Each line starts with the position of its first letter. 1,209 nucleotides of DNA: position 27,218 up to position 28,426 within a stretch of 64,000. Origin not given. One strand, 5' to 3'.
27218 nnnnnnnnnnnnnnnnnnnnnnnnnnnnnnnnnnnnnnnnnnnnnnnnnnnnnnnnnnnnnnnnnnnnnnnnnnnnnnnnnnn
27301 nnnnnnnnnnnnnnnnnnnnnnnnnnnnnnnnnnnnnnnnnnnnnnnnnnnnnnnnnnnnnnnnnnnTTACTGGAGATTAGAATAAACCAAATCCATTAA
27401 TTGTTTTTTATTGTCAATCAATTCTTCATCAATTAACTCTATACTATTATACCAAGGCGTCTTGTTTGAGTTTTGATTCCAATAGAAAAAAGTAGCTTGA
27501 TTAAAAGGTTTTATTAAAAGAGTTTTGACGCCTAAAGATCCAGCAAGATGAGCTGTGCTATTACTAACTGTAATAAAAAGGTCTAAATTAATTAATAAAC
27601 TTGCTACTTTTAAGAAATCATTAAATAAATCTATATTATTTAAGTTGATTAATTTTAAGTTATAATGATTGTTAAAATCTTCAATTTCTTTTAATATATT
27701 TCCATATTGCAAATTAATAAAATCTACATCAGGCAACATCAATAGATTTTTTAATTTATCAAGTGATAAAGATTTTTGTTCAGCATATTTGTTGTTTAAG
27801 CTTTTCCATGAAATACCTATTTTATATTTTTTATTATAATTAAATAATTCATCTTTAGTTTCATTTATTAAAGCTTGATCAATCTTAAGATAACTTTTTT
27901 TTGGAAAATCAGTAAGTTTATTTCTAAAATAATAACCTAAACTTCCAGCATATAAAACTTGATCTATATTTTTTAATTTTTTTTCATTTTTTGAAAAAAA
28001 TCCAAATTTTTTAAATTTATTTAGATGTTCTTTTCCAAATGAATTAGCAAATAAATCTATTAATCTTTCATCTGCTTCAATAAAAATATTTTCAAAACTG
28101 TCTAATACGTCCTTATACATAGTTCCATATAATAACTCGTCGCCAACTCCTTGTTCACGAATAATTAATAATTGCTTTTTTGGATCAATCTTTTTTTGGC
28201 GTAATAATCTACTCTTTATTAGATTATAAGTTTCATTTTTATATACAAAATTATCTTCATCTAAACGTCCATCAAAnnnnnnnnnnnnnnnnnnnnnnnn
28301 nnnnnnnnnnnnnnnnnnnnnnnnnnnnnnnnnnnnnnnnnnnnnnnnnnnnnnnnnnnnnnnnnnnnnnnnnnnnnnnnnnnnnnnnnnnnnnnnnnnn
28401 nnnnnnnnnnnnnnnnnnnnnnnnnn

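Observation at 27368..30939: Tandem, translationally coupled TPR + GT9-like fusion paralogs: candidate protein-targeting glycosyltransferases with no obvious substrate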

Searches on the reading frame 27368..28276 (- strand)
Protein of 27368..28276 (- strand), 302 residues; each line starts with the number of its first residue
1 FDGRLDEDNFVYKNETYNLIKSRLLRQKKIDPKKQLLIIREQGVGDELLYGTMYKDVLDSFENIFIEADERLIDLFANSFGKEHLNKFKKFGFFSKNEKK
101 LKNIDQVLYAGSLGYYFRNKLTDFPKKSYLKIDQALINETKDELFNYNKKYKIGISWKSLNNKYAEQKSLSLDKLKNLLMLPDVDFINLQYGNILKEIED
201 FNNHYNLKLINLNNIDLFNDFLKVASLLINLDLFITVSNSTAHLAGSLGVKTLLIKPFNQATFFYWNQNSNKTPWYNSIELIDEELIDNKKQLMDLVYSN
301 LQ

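Call 15: search_solved_structures(query=A1, max_evalue=10, show_alignments=3)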
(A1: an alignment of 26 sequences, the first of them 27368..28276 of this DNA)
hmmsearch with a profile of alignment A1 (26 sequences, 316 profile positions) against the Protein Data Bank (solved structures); distinct sequences matched with E-value up to 10: 9.
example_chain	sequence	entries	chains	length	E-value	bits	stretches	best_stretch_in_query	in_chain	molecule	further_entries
6ifv_A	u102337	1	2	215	0.047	16.1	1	72-132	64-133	Ribosomal RNA small subunit methyltransferase A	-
6ifw_A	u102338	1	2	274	0.053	15.9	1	72-132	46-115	Ribosomal RNA small subunit methyltransferase A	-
6ifx_A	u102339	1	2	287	0.053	15.9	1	72-132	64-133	Ribosomal RNA small subunit methyltransferase A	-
6ifs_A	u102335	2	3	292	0.06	15.7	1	72-132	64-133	Ribosomal RNA small subunit methyltransferase A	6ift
7v2l_W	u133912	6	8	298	0.062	15.7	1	72-132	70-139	Ribosomal RNA small subunit methyltransferase A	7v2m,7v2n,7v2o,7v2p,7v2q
5tuc_A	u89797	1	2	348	0.081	15.3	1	114-198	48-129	Sus TBC1D15 GAP Domain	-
7upd_E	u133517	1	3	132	1.1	11.5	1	238-292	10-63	Fab 2B12 light chain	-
8w5p_L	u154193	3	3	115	1.4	11.2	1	251-292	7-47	Light chain of Ab40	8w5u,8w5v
1f89_A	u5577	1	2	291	1.6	11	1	55-92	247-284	32.5 KDA PROTEIN YLR351C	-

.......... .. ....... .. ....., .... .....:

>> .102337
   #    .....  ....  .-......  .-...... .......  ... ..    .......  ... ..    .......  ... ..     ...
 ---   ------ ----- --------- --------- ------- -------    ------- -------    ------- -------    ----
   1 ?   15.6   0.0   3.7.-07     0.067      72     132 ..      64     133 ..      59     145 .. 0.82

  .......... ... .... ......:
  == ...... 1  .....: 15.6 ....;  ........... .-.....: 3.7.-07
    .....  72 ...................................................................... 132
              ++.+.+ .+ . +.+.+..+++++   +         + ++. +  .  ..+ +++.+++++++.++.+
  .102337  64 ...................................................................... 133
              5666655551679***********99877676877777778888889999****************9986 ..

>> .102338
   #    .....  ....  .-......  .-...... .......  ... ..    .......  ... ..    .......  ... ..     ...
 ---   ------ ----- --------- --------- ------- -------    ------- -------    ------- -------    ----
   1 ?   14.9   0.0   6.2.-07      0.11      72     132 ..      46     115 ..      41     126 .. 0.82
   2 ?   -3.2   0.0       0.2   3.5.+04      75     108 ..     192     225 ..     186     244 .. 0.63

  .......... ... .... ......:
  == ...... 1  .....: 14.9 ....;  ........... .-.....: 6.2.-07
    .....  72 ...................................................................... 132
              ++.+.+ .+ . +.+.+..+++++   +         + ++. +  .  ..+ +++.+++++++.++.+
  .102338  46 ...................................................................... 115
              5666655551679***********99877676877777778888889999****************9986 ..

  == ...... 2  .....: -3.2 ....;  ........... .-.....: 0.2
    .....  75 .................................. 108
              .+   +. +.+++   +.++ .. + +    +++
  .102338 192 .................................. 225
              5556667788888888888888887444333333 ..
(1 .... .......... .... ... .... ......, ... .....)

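Call 20: predict_structure(alignment_id=A1)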
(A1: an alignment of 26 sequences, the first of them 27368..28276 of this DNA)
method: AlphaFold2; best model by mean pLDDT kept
length: 302 residues; sequences in the alignment: 26
mean_pLDDT: 89.7   pTM: 0.89
mean pLDDT of the five models: 89.7, 88.9, 88.4, 88.3, 87.9
residues with pLDDT >= 90: 206; 70-90: 75; 50-70: 21; < 50: 0
segments of 3 or more residues with pLDDT < 50: none
pLDDT, mean of each block of 10 residues (from residue 1): 75 85 87 93 91 94 95 96 95 95 95 89 86 96 94 86 58 91 95 90 95 93 97 93 96 82 73 91 90 94 91
secondary structure, 60 per line:
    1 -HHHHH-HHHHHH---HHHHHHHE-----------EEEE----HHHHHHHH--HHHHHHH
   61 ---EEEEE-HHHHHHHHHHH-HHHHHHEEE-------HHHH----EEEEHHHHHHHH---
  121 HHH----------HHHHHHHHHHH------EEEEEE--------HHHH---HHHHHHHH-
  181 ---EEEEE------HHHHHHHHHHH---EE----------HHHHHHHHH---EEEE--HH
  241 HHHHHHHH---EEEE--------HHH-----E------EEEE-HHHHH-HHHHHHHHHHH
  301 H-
elements in order: H2-6 H8-13 H17-23 E36-39 H44-51 H54-60 E64-68 H70-80 H82-87 E88-90 H98-101 E106-109 H110-117 H134-144 E151-156 H165-168 H172-179 E184-188 H195-205 H221-229 E233-236 H239-248 E252-255 E279-282 H284-288 H290-301

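Call 21: find_related_loci(query=A1, collection=genome_contigs, flank=10000)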
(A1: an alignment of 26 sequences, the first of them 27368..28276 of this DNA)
Query A1 (302 aa) in genome_contigs; peptide patterns used: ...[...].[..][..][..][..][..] (x = any residue, [..] = any of these).
600 stretches matched a pattern (row limit reached: there are more); 577 encode a relative of the query (tblastn E <= 1e-3); the best 80 are kept; 79 distinct loci.
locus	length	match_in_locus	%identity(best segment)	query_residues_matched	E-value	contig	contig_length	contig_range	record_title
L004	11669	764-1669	76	1-302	7e-155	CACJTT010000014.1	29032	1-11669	uncultured Alphaproteobacteria bacterium isolate AG-447-P14 genome assembly, contig: AG-447-P14_NODE_14, whole genome sh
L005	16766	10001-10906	77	1-302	1e-143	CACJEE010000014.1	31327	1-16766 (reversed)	MAG: uncultured Alphaproteobacteria bacterium isolate AG-447-C07 genome assembly, contig: AG-447-C07_NODE_14, whole geno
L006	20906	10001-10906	64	1-302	9e-129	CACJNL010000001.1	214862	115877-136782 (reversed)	uncultured Alphaproteobacteria bacterium isolate AG-447-J18 genome assembly, contig: AG-447-J18_NODE_1, whole genome sho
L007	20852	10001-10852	53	1-285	8e-92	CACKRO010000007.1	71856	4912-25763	MAG: uncultured Alphaproteobacteria bacterium isolate AG-457-D17 genome assembly, contig: AG-457-D17_NODE_7, whole genom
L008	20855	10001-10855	54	1-286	4e-91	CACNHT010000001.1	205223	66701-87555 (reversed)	MAG: uncultured Alphaproteobacteria bacterium isolate AG-920-K10 genome assembly, contig: AG-920-K10_NODE_1, whole genom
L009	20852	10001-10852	53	1-285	5e-91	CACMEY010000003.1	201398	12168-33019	MAG: uncultured Alphaproteobacteria bacterium isolate AG-891-E17 genome assembly, contig: AG-891-E17_NODE_3, whole genom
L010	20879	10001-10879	52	1-294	9e-91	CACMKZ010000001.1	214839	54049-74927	MAG: uncultured Alphaproteobacteria bacterium isolate AG-891-K19 genome assembly, contig: AG-891-K19_NODE_1, whole genom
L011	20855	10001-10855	52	1-285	1e-90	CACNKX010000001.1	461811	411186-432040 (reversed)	MAG: uncultured Alphaproteobacteria bacterium isolate AG-893-E11 genome assembly, contig: AG-893-E11_NODE_1, whole genom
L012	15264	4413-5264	55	1-285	1e-90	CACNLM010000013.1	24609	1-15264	MAG: uncultured Alphaproteobacteria bacterium isolate AG-893-F05 genome assembly, contig: AG-893-F05_NODE_13, whole geno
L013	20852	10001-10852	54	1-284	1e-90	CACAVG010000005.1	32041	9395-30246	uncultured Alphaproteobacteria bacterium isolate AG-898-L16 genome assembly, contig: AG-898-L16_NODE_5, whole genome sho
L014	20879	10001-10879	54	1-294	2e-90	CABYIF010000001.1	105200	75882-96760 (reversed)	MAG: uncultured Alphaproteobacteria bacterium isolate AG-333-D23 genome assembly, contig: AG-333-D23_NODE_1, whole genom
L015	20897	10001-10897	53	1-293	5e-90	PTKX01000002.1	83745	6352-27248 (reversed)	MAG: Alphaproteobacteria bacterium MarineAlpha5_Bin7 CFH17_2, whole genome shotgun sequence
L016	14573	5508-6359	53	1-285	1e-88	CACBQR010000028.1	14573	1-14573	uncultured Alphaproteobacteria bacterium isolate AG-359-I03 genome assembly, contig: AG-359-I03_NODE_28, whole genome sh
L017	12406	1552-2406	50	1-285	7e-88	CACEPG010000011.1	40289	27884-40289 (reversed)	uncultured Alphaproteobacteria bacterium isolate AG-404-D18 genome assembly, contig: AG-404-D18_NODE_11, whole genome sh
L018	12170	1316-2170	54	1-285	3e-87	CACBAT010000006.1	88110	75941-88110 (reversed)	uncultured Alphaproteobacteria bacterium isolate AG-899-B06 genome assembly, contig: AG-899-B06_NODE_6, whole genome sho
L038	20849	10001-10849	42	1-285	7e-63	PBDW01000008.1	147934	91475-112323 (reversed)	MAG: Pelagibacteraceae bacterium isolate SP337 120795, whole genome shotgun sequence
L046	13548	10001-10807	31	29-301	1e-46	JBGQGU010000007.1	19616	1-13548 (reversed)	MAG: Gammaproteobacteria bacterium isolate OBJ2_061818_090_2 k141_886063_length_19616_cov_27.8477, whole genome shotgun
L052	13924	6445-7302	33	21-302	2e-43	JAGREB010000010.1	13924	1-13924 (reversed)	MAG: Rhodobacteraceae bacterium isolate HKST-UBA118 2011-04-20_1_(paired)_contig_8412, whole genome shotgun sequence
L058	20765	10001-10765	30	34-289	3e-42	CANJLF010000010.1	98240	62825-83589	MAG: Candidatus Marinimicrobia bacterium isolate RH-23may17-65 genome assembly, contig: RH-23may17-C1489, whole genome s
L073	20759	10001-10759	30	27-281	6e-40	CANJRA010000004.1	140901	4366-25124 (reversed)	MAG: Candidatus Marinimicrobia bacterium isolate RH-23may17-611 genome assembly, contig: RH-23may17-C715, whole genome s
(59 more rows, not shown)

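Call 23: fold_search(model_id=the predicted structure, library=pdb)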
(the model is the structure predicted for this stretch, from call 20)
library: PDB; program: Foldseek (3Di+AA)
matches with E <= 10: 1138; with E <= 0.001: 24
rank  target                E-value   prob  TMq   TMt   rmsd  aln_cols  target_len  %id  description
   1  1psw                  1.2e-06  1.00  0.54  0.50   6.2       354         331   10  Structure of E. coli ADP-heptose lps heptosyltransferase II (released 2003-07-08)
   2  3tov_B                1.9e-06  1.00  0.56  0.50   7.4       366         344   11  The crystal structure of the glycosyl transferase family 9 from Veillonella parvula DSM 2008 (released 2011-09-21)
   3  3tov_A                2.8e-06  1.00  0.54  0.48   7.8       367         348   10  The crystal structure of the glycosyl transferase family 9 from Veillonella parvula DSM 2008 (released 2011-09-21)
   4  5koe_D                3.7e-05  1.00  0.45  0.32  10.3       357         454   12  The structure of Arabidopsis thaliana FUT1 in complex with XXLG (released 2016-09-28)
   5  5kop_A                4.6e-05  1.00  0.40  0.29  13.6       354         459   14  Arabidopsis thaliana fucosyltransferase 1 (FUT1) in its apo-form (released 2016-10-12)
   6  6dfe_B                5.9e-05  1.00  0.50  0.47   7.9       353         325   12  The structure of a ternary complex of E. coli WaaC (released 2018-09-05)
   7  2gt1_A                9.5e-05  1.00  0.46  0.43   7.5       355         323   12  E. coli heptosyltransferase WaaC. (released 2007-05-01)
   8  5xvs_B                1.1e-04  1.00  0.36  0.31  10.7       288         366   14  Crystal structure of UDP-GlcNAc 2-epimerase NeuC complexed with UDP (released 2018-04-11)
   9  2h1h_A                1.2e-04  1.00  0.45  0.43   7.6       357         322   11  E. coli heptosyltransferase WaaC with ADP-2-deoxy-2-fluoro heptose (released 2007-05-22)
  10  2h1h_B                1.3e-04  1.00  0.48  0.46   7.1       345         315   13  E. coli heptosyltransferase WaaC with ADP-2-deoxy-2-fluoro heptose (released 2007-05-22)
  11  2gt1_B                1.3e-04  1.00  0.46  0.45   7.5       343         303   11  E. coli heptosyltransferase WaaC. (released 2007-05-01)
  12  9grx_1                1.6e-04  1.00  0.54  0.43   7.1       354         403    9  NDH-PSI-LHCI supercomplex from S. oleracea (released 2025-02-12)
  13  2h1f_A                3.2e-04  1.00  0.46  0.44   7.4       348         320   11  E. coli heptosyltransferase WaaC with ADP (released 2007-05-22)
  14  4rb4_C                3.2e-04  1.00  0.41  0.33  10.4       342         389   13  Crystal structure of dodecameric iron-containing heptosyltransferase TibC in complex with ADP-D-beta-D-heptose at 3.9  (released 2014-11-05)
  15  4rap_C                4.5e-04  1.00  0.39  0.31   8.1       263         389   16  Crystal structure of bacterial iron-containing dodecameric glycosyltransferase TibC from enterotoxigenic E.coli H10407 (released 2014-10-29)
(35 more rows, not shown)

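Call 47: search_protein_representatives(alignment_id=A1)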
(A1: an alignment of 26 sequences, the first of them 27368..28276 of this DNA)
Query: 26 sequences, 316 profile positions. Proteins with E-value up to 0.001 (for the whole library): 40284; up to 1e-10: 34389; up to 1e-30: 16309. The best 150 are listed.
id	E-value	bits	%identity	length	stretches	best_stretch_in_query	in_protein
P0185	3.5e-279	939.7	-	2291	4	2-314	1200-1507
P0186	9.3e-221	747.8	-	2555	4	2-315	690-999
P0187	1.1e-218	741.0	-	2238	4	2-315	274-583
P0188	1.3e-216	734.2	-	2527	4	4-313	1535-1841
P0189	2.4e-210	713.6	-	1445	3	3-301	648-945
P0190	6.3e-210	712.2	-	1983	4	3-312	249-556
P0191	1.9e-206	700.8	-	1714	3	2-315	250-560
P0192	4.0e-204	693.1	-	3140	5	2-315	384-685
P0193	7.4e-203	689.0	-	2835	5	3-269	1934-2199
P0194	9.0e-203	688.7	-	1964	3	2-315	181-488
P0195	1.1e-198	675.3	-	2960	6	4-314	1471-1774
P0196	2.1e-198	674.3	-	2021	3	2-310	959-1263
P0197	3.6e-198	673.6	-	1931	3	3-314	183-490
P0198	1.0e-196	668.8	-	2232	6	2-315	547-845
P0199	2.2e-195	664.4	-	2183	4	2-315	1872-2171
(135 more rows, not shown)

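Call 48: search_protein_families(library=pfam, proteins=[window:27368-28276:-], max_evalue=1)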
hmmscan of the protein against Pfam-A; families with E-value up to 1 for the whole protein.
window:27368-28276:- (302 aa): 0 families

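Call 56: search_protein_families(library=pfam, alignment_id=A2, max_evalue=0.00001)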
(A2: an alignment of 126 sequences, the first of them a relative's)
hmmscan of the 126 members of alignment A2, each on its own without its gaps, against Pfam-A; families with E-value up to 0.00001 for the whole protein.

A. member 1, L044:473-1942:- (490 aa): 1 family
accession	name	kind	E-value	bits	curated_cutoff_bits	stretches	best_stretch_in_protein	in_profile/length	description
PF00171.27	Aldedh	-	5.9e-181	602.5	23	1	15-475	4-461/461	Aldehyde dehydrogenase family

B. families by the number of members that match (of 126 scanned): 124 families (the first 25 are shown)
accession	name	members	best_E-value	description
PF00515.34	TPR_1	7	1.8e-72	Tetratricopeptide repeat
PF13414.12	TPR_11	7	1.8e-70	TPR repeat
PF07719.23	TPR_2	7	4.5e-64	Tetratricopeptide repeat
PF13181.12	TPR_8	7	1.7e-54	Tetratricopeptide repeat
PF13431.12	TPR_17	7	1.8e-52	Tetratricopeptide repeat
PF13432.12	TPR_16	7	2.2e-52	Tetratricopeptide repeat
PF14559.12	TPR_19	7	7e-46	Tetratricopeptide repeat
PF13424.12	TPR_12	7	1.6e-44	Tetratricopeptide repeat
PF13176.12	TPR_7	7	1.6e-43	Tetratricopeptide repeat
PF13428.12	TPR_14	7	1.5e-36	Tetratricopeptide repeat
PF13371.12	TPR_9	6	6.9e-27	Tetratricopeptide repeat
PF13174.12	TPR_6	6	2.3e-21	Tetratricopeptide repeat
PF23914.1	TPR_CcmH_CycH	6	4.5e-20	Cytochrome c-type biogenesis protein H TPR domain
PF13844.12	Glyco_transf_41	5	3.2e-93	Glycosyl transferase family 41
PF13374.12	TPR_10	4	1.9e-32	Tetratricopeptide repeat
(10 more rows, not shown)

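Call 62: search_protein_families(library=pfam, proteins=[L052:2047-3258:-, L058:13113-14561:+, L046:11785-13224:+, L038:6177-7163:+, L073:2866-3552:+, L052:62-706:-, L052:702-1235:-, L052:7473-8669:+, L052:10864-12984:+, L052:13012-13788:+], max_evalue=0.0001)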
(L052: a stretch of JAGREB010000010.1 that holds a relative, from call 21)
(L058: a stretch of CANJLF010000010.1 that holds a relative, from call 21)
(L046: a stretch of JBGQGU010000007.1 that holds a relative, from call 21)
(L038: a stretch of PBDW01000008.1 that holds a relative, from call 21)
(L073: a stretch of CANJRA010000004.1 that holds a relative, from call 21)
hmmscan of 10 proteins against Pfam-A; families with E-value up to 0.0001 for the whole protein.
L052:2047-3258:- (404 aa): 1 family
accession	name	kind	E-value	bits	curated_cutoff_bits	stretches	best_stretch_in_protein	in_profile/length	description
PF00482.28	T2SSF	-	5.7e-51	172.2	25.2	2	276-394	4-124/125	Type II secretion system (T2SS), protein F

L058:13113-14561:+ (483 aa): 0 families

L046:11785-13224:+ (480 aa): 3 families
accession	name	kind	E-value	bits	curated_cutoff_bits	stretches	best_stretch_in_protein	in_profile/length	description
PF01769.21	MgtE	-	1.5e-33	116.2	27.6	1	351-474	1-125/125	Divalent cation transporter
PF03448.22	MgtE_N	-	1.1e-27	97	25.9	1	64-165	1-102/102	MgtE intracellular N domain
PF00571.33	CBS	-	2e-14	54.1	24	1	231-286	1-56/57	CBS domain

L038:6177-7163:+ (329 aa): 0 families

L073:2866-3552:+ (229 aa): 1 family
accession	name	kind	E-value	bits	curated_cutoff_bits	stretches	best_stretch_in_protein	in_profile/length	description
PF07963.17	N_methyl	-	5.5e-06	26.2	21.2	1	72-93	4-25/27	Prokaryotic N-terminal methylation motif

L052:62-706:- (215 aa): 1 family
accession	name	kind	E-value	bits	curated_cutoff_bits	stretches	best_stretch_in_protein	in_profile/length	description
PF07963.17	N_methyl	-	2.3e-05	24.2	21.2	1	14-36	4-26/27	Prokaryotic N-terminal methylation motif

L052:702-1235:- (178 aa): 1 family
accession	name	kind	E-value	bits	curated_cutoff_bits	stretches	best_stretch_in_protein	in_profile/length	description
PF07963.17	N_methyl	-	3.6e-09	36.3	21.2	1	36-59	3-26/27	Prokaryotic N-terminal methylation motif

L052:7473-8669:+ (399 aa): 2 families
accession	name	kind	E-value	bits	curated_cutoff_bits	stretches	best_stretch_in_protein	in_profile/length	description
PF21687.3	T2SSK_1st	-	1.1e-06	29.8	26.2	1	174-227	22-76/107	Type II secretion system (T2SS), protein K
PF03934.19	T2SSK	-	2.4e-05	25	24.2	0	266-312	2-48/63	Type II secretion system (T2SS), protein K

L052:10864-12984:+ (707 aa): 2 families
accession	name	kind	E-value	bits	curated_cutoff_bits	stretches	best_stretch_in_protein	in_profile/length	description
PF00263.26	Secretin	-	2e-45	154.8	27.5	1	504-671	3-169/169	Bacterial type II and III secretion system protein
PF03958.22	Secretin_N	-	5.6e-26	91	28.2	1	356-442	2-69/69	Bacterial type II/III secretion system short domain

L052:13012-13788:+ (259 aa): 2 families
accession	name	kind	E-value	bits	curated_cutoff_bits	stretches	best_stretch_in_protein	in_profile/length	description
PF08238.18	Sel1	-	2.1e-23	82.3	30.7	2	105-140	1-36/36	Sel1 repeat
PF13432.12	TPR_16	-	1.3e-05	26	32.7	0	89-137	13-59/65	Tetratricopeptide repeat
